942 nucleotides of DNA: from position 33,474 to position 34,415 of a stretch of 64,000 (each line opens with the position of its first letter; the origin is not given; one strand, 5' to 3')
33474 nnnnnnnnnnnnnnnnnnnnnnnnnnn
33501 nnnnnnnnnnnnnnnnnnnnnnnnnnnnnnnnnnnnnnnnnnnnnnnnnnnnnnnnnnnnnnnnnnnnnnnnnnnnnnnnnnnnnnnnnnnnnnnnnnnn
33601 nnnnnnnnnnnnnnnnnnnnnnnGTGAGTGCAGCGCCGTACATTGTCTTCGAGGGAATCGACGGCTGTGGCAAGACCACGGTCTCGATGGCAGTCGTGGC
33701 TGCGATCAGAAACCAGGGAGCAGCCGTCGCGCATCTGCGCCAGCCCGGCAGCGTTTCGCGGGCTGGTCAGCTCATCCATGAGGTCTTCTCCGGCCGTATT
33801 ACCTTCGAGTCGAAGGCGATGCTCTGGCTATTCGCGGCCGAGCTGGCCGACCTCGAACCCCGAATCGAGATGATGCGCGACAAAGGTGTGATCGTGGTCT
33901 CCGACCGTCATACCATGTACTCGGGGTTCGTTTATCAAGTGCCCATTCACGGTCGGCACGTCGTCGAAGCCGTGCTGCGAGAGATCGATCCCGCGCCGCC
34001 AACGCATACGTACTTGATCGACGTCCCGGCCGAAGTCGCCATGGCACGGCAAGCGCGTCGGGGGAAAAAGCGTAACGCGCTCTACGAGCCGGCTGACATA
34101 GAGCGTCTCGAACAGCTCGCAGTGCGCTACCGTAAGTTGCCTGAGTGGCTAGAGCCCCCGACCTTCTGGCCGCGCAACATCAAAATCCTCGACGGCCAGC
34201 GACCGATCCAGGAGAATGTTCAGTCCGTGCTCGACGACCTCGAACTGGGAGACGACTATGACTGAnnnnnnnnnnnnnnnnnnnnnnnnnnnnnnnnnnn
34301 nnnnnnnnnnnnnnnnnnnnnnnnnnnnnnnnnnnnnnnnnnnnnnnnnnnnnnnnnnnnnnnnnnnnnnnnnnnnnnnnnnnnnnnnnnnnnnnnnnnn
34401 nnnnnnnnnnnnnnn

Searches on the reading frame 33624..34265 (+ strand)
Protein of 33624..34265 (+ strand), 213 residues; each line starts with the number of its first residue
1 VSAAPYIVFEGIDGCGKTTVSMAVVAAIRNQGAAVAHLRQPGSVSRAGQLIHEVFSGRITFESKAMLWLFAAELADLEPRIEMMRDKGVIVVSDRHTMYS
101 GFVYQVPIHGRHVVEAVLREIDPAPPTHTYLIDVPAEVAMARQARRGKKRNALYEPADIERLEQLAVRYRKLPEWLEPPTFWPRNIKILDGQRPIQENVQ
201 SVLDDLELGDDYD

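Call 61: search_protein_families(library=pfam, proteins=[window:33624-34265:+], max_evalue=0.001)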
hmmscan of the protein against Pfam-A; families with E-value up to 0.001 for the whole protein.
window:33624-34265:+ (213 aa): 1 family
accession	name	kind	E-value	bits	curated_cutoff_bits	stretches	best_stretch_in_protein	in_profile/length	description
PF02223.23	Thymidylate_kin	-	6.1e-24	85.2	27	1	9-200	1-183/185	Thymidylate kinase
